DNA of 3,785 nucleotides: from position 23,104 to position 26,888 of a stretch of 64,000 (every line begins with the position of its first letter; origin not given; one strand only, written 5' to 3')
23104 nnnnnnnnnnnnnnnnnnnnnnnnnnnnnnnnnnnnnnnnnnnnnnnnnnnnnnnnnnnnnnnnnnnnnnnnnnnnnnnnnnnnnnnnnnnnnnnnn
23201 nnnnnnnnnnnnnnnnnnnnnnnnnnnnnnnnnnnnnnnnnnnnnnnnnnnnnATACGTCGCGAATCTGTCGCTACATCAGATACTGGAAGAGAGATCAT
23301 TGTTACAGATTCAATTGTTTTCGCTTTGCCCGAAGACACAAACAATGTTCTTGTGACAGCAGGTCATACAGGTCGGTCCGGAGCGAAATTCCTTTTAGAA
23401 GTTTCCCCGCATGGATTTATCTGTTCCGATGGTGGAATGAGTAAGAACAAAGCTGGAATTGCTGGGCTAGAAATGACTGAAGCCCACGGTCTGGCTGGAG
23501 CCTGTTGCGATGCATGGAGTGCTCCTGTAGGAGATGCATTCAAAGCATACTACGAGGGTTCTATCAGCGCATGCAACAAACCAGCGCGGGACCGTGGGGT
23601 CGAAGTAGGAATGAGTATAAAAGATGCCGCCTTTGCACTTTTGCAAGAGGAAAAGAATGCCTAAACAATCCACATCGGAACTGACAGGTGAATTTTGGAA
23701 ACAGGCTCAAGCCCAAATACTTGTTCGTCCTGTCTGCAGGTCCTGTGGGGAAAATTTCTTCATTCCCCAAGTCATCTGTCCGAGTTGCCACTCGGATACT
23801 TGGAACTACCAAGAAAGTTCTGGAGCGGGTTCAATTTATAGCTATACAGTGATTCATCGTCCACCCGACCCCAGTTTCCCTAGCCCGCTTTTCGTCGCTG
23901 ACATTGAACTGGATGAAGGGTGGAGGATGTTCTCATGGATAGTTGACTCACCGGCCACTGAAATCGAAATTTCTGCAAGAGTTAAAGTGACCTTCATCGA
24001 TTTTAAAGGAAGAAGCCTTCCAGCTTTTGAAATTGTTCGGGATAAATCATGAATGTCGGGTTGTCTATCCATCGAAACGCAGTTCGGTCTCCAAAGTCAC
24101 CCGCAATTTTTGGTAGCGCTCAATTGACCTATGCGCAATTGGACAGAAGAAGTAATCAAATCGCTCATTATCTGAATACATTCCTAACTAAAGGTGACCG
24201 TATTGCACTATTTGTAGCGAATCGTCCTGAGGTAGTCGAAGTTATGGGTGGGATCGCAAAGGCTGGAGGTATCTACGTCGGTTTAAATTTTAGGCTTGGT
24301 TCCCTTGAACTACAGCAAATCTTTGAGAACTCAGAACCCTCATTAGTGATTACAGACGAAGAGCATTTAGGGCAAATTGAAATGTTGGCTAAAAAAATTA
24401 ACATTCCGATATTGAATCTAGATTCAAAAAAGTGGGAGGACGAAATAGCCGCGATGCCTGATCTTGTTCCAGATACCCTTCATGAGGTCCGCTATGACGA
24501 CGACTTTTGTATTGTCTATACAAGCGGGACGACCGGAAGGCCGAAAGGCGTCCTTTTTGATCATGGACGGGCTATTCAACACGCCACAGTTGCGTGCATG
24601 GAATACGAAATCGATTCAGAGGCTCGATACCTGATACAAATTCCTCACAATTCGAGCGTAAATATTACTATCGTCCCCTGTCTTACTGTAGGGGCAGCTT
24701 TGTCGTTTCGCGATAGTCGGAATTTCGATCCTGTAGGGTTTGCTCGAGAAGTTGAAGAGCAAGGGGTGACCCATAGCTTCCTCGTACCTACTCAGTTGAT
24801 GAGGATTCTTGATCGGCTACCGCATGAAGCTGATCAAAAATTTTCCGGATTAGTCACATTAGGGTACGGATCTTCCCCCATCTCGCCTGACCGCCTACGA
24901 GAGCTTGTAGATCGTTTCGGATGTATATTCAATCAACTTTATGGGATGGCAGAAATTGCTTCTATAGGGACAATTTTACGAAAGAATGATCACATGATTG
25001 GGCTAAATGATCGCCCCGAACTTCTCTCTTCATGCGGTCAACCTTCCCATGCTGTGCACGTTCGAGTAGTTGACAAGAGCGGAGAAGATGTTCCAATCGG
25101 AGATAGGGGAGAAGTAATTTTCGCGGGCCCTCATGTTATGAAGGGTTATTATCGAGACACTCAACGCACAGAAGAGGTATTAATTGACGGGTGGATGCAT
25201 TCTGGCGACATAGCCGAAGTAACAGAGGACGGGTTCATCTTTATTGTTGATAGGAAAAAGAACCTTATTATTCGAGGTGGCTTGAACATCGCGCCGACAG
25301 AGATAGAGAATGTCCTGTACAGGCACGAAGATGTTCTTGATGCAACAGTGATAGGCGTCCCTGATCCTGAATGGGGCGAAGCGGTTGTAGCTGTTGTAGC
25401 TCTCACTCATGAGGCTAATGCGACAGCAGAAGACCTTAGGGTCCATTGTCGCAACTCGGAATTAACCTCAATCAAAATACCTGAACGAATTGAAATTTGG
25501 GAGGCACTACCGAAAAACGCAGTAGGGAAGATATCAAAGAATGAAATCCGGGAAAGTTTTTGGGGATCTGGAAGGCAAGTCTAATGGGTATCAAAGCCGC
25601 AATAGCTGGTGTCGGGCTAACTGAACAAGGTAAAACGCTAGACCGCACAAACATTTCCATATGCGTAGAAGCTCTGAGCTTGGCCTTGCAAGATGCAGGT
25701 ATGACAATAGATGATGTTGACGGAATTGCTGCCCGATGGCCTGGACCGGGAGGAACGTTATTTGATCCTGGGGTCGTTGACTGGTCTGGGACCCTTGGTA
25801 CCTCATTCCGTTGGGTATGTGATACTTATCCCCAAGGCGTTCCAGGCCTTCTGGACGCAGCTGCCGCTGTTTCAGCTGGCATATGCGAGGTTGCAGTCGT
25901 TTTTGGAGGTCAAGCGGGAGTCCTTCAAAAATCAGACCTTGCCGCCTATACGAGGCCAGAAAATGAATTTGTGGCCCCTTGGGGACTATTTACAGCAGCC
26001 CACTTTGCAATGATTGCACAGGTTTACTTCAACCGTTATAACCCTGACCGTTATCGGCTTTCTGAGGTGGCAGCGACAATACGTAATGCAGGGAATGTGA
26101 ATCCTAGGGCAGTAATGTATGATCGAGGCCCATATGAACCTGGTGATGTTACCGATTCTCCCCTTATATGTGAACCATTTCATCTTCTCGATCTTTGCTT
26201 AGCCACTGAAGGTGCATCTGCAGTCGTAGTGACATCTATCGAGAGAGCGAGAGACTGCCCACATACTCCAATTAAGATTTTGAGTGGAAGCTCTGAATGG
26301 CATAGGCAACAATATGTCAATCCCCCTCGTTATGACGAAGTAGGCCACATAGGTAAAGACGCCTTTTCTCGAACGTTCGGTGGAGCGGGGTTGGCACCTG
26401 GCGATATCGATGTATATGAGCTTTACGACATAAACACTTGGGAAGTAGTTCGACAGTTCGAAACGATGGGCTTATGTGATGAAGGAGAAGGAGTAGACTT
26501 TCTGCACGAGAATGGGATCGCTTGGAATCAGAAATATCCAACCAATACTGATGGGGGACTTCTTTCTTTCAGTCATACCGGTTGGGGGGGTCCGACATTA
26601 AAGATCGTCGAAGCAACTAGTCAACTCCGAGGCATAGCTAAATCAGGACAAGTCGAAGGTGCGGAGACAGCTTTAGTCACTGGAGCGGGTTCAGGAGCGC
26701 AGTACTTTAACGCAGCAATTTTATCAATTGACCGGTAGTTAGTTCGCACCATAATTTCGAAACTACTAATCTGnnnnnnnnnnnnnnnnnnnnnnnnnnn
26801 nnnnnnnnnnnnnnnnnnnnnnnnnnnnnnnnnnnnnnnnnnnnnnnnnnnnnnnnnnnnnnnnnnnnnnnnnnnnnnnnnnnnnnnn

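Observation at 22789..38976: Two paralogues of an uncharacterised internally duplicated protein, each next to a CoA ligase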

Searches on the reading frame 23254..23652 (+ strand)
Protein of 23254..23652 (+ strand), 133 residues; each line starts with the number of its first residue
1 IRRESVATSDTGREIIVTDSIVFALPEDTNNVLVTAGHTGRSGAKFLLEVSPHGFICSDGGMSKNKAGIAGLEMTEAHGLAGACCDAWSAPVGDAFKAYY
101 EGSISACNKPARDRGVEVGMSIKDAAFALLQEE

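Call 40: search_solved_structures(query=A2, max_evalue=10, show_alignments=4)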
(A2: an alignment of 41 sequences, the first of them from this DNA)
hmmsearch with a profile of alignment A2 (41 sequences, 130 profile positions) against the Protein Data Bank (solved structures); distinct sequences matched with E-value up to 10: 42.
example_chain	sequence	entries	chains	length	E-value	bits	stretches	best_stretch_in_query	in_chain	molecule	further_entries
4r8u_B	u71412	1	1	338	0.03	17.5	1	92-124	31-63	DNA polymerase IV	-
4r8u_A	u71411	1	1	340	0.03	17.5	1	92-124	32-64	DNA polymerase IV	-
4ir1_F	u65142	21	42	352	0.032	17.4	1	92-124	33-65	DNA polymerase IV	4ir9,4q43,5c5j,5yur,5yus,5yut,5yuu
4irc_F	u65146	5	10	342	0.036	17.2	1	92-124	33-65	DNA polymerase IV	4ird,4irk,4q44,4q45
1im4_A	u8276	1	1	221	0.042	17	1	97-124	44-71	DBH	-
6juq_A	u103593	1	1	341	0.068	16.3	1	92-124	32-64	DNA polymerase IV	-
6jup_F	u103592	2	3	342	0.068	16.3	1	92-124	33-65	DNA polymerase IV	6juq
1k1q_A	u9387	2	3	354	0.077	16.2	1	97-124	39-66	DBH protein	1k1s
3bq0_A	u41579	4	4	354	0.08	16.1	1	97-124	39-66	DNA polymerase IV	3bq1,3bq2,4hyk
4f50_A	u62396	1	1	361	0.08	16.1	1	97-124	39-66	DNA polymerase IV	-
4f4w_A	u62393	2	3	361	0.08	16.1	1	97-124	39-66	DNA polymerase IV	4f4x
4nlg_A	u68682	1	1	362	0.082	16.1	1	97-124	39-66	DNA polymerase IV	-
4f4y_A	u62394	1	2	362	0.082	16.1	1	97-124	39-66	DNA polymerase IV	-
3lxd_A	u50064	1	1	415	0.12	15.5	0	18-54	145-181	FAD-dependent pyridine nucleotide-disulphide oxidoreductase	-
4nte_A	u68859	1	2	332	0.44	13.7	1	27-65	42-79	DepH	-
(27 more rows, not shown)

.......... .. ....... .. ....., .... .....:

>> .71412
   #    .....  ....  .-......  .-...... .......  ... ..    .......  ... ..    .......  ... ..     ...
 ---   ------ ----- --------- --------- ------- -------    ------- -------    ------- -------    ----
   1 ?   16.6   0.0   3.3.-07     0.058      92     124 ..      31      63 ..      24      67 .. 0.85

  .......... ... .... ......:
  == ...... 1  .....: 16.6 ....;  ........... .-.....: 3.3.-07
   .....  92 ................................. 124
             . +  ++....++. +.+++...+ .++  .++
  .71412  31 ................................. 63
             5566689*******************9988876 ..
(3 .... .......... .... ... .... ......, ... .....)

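Call 41: search_protein_families(library=pfam, alignment_id=A2, max_evalue=0.1)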
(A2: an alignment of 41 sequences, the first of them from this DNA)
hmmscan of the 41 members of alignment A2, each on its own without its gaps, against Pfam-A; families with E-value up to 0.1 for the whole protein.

A. member 1, seq(133 aa): 2 families
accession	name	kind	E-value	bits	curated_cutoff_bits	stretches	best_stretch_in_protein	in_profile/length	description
PF00817.25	IMS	-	0.0044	17.4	23.2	1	98-125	31-55/148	impB/mucB/samB family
PF08827.16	DUF1805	-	0.065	13.9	29.5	0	101-125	36-60/64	Domain of unknown function (DUF1805)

B. families by the number of members that match (of 41 scanned): 8 families
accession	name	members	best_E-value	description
PF08827.16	DUF1805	17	7.2e-07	Domain of unknown function (DUF1805)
PF00817.25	IMS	17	0.00047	impB/mucB/samB family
PF12697.13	Abhydrolase_6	3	0.0027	Alpha/beta hydrolase family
PF05728.18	UPF0227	1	0.005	Uncharacterised protein family (UPF0227)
PF10492.14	Nrf1_activ_bdg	1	0.021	Nrf1 activator activation site binding domain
PF00356.27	LacI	1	0.022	Bacterial regulatory proteins, lacI family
PF14505.12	DUF4438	1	0.055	Domain of unknown function (DUF4438), N-terminal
PF13350.11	Y_phosphatase3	1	0.089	Tyrosine phosphatase family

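Call 61: predict_structure(alignment_id=A2)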
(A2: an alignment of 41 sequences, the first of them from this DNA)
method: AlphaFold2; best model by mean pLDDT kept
length: 133 residues; sequences in the alignment: 41
mean_pLDDT: 96.6   pTM: 0.91
mean pLDDT of the five models: 96.6, 96.6, 96.4, 96.3, 95.1
residues with pLDDT >= 90: 128; 70-90: 4; 50-70: 1; < 50: 0
segments of 3 or more residues with pLDDT < 50: none
pLDDT, mean of each block of 10 residues (from residue 1): 96 97 97 96 97 98 93 98 98 97 98 98 98 79
secondary structure, 60 per line:
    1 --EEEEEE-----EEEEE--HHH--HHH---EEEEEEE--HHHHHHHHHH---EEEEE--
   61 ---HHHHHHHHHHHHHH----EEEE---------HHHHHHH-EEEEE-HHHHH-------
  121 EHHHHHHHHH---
elements in order: E3-8 E14-18 E32-38 H41-50 E54-58 H64-77 E82-85 H95-101 E103-107 H109-113 H122-130
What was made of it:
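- On Swivelling beta/beta/alpha domain (PEP-utiliser phosphohistidine domain and relatives): DSSP order is beta-beta-beta-alpha-beta-alpha-beta-alpha-beta-alpha-alpha (call 61).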

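Call 65: fold_search(model_id=the predicted structure, library=pdb)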
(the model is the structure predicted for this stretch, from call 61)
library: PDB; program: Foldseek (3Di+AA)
matches with E <= 10: 593; with E <= 0.001: 0
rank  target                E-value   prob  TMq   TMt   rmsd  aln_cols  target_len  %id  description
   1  1qw2                  2.1e-01  0.92  0.37  0.47   1.5        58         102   12  Crystal Structure of a Protein of Unknown Function TA1206 from Thermoplasma acidophilum (released 2004-03-09)
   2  8u2u                  2.1e-01  0.44  0.28  0.07   5.3        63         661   16  Crystal Structure of Acetyl-coenzyme A synthetase from Leishmania infantum (CoA, AMP and potassium bound) (released 2023-09-13)
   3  3mp4_F                2.1e-01  0.15  0.28  0.15   8.8       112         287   14  Crystal structure of Human lyase R41M mutant (released 2010-06-16)
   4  8u2t                  2.5e-01  0.41  0.28  0.07   5.1        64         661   17  Crystal Structure of Acetyl-coenzyme A synthetase from Leishmania infantum (CoA and AMP bound) (released 2023-09-13)
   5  6x76_A                3.5e-01  0.80  0.20  0.06   0.7        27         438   33  Rev1 L325G Mn2+-facilitated Product Complex with second dCTP bound (released 2020-09-30)
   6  8sf3                  3.8e-01  0.33  0.28  0.07   5.3        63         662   16  Crystal Structure of Acetyl-coenzyme A synthetase from Leishmania infantum (AMP, Acetate and CoA bound) (released 2023-04-19)
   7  4f4y_A                4.0e-01  0.87  0.20  0.08   0.4        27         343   37  Y-family DNA polymerase chimera Dbh-Dpo4-Dbh (released 2013-01-02)
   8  7t18_A                4.3e-01  0.80  0.20  0.06   0.6        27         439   33  Rev1 Ternary Complex with dTTP and Ca2+ (released 2022-05-25)
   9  5wm8_A                4.6e-01  0.80  0.20  0.06   0.6        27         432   33  Structure of the 10R (+)-cis-BP-dG modified Rev1 ternary complex (released 2017-10-25)
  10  7r3y_A                4.6e-01  0.02  0.15  0.04  12.7       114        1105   17  The crystal structure of the V426L variant of Pol2CORE in complex with DNA and an incoming nucleotide (released 2022-07-27)
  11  6qjz                  4.9e-01  0.21  0.25  0.08   4.7        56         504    9  Identificationand Characterization of an Oxalylfrom Grass pea (Lathyrus sativusCoA-Synthetase L.) (released 2020-08-26)
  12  4nlg_A                5.6e-01  0.80  0.20  0.08   0.4        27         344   37  Y-family DNA polymerase chimera Dbh-Dpo4(243-245)-Dbh (released 2014-01-22)
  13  6x73_A                5.6e-01  0.75  0.20  0.06   0.6        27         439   33  Rev1 Mg2+-facilitated Product Complex with one monophosphate (released 2020-09-30)
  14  5wm1_A                5.6e-01  0.72  0.20  0.06   0.6        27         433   33  Structure of the 10S (+)-trans-BP-dG modified Rev1 ternary complex (released 2017-10-25)
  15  8qch_D                5.6e-01  0.18  0.27  0.12   4.5        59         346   14  Human Adenosine deaminase-like protein in complex with compound AT8001 (released 2024-07-31)
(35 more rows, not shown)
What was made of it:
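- On DUF1805 (PF08827): Best Foldseek hit for the half-domain model: 58 columns, rmsd 1.5 A, probability 0.92, but E 0.21 and TM 0.37/0.47 (call 65).
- Closest known: DUF1805. Same: Foldseek's best hit for the half-domain is 1qw2: 58 columns, rmsd 1.5 A, probability 0.92 (call 65).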

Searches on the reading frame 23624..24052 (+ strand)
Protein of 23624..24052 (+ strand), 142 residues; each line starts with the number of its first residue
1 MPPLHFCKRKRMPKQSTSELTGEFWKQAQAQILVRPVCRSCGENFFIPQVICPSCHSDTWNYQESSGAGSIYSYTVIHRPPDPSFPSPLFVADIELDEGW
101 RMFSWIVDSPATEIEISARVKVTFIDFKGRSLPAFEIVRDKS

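Call 8: search_protein_families(library=pfam, proteins=[window:23624-24052:+], max_evalue=0.00001)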
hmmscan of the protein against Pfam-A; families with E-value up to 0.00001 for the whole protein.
window:23624-24052:+ (142 aa): 2 families
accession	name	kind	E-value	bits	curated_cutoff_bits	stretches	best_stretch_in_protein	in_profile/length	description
PF01796.24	OB_ChsH2_C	-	4.1e-17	62.3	27.1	1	62-124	1-64/65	ChsH2, C-terminal OB-fold domain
PF12172.15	zf-ChsH2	-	1.7e-06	28.2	23.2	1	25-60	1-36/37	ChsH2, rubredoxin-like zinc ribbon domain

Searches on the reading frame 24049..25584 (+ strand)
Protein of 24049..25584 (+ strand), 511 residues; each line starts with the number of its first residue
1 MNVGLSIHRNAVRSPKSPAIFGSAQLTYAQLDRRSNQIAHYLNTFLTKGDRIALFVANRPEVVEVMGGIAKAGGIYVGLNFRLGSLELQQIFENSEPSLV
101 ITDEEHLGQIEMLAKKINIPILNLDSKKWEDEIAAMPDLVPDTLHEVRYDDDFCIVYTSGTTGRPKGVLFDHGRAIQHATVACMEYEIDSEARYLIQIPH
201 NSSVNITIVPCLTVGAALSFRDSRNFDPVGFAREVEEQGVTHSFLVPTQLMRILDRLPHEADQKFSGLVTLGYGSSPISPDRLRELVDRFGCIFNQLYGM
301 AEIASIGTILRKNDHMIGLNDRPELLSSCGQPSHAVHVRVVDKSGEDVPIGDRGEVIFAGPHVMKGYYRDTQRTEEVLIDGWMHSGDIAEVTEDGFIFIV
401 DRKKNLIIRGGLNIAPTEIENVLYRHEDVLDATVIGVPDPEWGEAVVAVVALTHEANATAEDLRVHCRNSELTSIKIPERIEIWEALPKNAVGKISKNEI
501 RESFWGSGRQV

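Call 8: search_protein_families(library=pfam, proteins=[window:24049-25584:+], max_evalue=0.00001)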
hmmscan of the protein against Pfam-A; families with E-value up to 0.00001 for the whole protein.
window:24049-25584:+ (511 aa): 2 families
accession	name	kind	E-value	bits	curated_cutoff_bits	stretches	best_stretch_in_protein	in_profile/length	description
PF00501.34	AMP-binding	-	1.4e-72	245.1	29.9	1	8-368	2-384/384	AMP-binding enzyme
PF13193.12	AMP-binding_C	-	4.9e-19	69.5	24.5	1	418-494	1-76/76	AMP-binding enzyme C-terminal domain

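Call 66: search_protein_families(library=ncbifam, proteins=[window:24049-25584:+], max_evalue=1e-10)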
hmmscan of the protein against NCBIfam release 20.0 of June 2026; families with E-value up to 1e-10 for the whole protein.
window:24049-25584:+ (511 aa): 99 families (the best 25 are shown)
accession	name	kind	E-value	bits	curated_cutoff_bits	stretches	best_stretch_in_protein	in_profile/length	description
NF004837.0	PRK06187.1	subfamily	1.8e-120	402.7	476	1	9-507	16-525/531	long-chain-fatty-acid--CoA ligase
NF006182.0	PRK08316.1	subfamily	1.3e-102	343.9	663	1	3-504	13-517/523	fatty acyl-CoA synthetase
NF052269.1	Staph_lig_FadD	equivalog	1e-85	288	650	1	23-502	25-491/499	long-chain-fatty-acid--CoA ligase FadD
NF005307.0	PRK06839.1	equivalog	4.2e-83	279.6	748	1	7-501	8-490/496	o-succinylbenzoate--CoA ligase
NF004838.1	PRK06188.1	equivalog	1.1e-82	278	875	1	21-505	30-524/524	fatty-acid--CoA ligase FadD8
NF005676.0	PRK07470.1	equivalog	2.2e-79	267.5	774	1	1-507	20-532/544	acyl-CoA synthetase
NF004797.0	PRK06145.1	equivalog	2.4e-78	263.7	850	1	3-504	4-495/499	acyl-CoA synthetase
NF009233.0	PRK12583.1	subfamily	3.5e-77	260.1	832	1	145-503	196-549/558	fatty acid CoA ligase family protein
NF005801.1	PRK07656.1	equivalog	4.4e-77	259.8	657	1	7-501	7-500/500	FadD3 family acyl-CoA ligase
NF005702.0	PRK07514.1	subfamily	6.5e-77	259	558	1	23-504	27-500/506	malonyl-CoA synthase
NF006572.0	PRK09088.1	equivalog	1.4e-76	258.2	696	1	22-503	25-486/491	acyl-CoA synthetase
NF005857.1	PRK07786.1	exception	5.2e-76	256.2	733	1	7-504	15-512/513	fatty-acid--CoA ligase FadD5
NF006020.0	PRK08162.1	subfamily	1.9e-75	254.2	677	1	8-503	26-537/545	acyl-CoA synthetase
NF002966.0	PRK03640.1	equivalog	4.5e-74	249.8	556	1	9-502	10-478/483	o-succinylbenzoate--CoA ligase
NF052580.1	Str24CoAsynCasG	equivalog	2e-72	244.3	750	1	24-501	64-547/548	steroid-24-oyl-CoA synthetase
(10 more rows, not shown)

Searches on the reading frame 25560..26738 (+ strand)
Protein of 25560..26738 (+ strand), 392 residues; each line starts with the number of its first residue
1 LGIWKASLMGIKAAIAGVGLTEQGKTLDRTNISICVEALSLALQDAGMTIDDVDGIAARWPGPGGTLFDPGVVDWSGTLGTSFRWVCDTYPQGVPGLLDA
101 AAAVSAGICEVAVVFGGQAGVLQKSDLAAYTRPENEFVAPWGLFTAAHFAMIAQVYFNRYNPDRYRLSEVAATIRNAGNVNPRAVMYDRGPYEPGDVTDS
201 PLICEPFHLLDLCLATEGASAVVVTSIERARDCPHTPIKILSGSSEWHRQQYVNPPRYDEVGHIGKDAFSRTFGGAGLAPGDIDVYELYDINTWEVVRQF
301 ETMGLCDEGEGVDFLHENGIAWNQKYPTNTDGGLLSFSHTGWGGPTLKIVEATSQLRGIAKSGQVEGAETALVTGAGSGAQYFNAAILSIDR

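Call 8: search_protein_families(library=pfam, proteins=[window:25560-26738:+], max_evalue=0.00001)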
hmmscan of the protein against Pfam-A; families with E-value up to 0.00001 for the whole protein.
window:25560-26738:+ (392 aa): 1 family
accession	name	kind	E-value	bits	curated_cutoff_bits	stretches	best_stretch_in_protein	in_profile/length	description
PF22691.2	Thiolase_C_1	-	2.5e-31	108.8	28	1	268-389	23-143/144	Thiolase C-terminal domain-like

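Call 66: search_protein_families(library=ncbifam, proteins=[window:25560-26738:+], max_evalue=1e-10)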
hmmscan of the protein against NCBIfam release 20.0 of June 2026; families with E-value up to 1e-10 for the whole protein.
window:25560-26738:+ (392 aa): 16 families
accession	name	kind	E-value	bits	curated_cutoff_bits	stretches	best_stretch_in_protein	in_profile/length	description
NF004811.0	PRK06158.1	subfamily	5.1e-58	196.9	421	1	12-387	9-377/384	acetyl-CoA acetyltransferase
NF005892.0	PRK07855.1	subfamily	1.7e-57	195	469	1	98-376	91-377/390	lipid-transfer protein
NF006010.0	PRK08142.1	subfamily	2e-43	148.6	462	1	12-379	6-373/388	thiolase domain-containing protein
NF004720.0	PRK06064.1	subfamily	1.1e-38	133.1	420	1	12-388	3-385/389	thiolase domain-containing protein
NF004715.0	PRK06059.1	equivalog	1.5e-33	116.4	424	1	13-378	6-388/399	lipid-transfer protein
NF006180.0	PRK08313.1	subfamily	2.9e-30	105.4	514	1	12-390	5-384/389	thiolase domain-containing protein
NF006102.0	PRK08256.1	subfamily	8.9e-30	104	436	1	12-380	4-383/394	lipid-transfer protein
NF004810.0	PRK06157.1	equivalog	8.9e-28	97.5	403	1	12-378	8-383/400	acetyl-CoA acetyltransferase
NF005704.0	PRK07516.1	subfamily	1.9e-27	96.3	412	1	128-380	130-377/389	thiolase domain-containing protein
NF053570.1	AcCoTHIOL_METTL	equivalog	5e-27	94.7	600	1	13-390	4-383/385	acetyl-CoA acetyltransferase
NF053628.1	BnzsclthlBbsBGT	equivalog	7.2e-23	81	750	1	100-377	94-371/389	benzoylsuccinyl-CoA thiolase subunit BbsB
NF004982.0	PRK06365.1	equivalog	1.5e-21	77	695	0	34-241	40-253/430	thiolase domain-containing protein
NF009228.0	PRK12578.1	subfamily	3.5e-21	75.3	485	1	11-382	3-379/387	thiolase domain-containing protein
NF004721.0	PRK06065.1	equivalog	2.6e-16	59.5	455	1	12-368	11-370/393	thiolase domain-containing protein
NF004936.0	PRK06289.1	equivalog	2.4e-15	56.2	375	1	102-377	102-390/405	acetyl-CoA acetyltransferase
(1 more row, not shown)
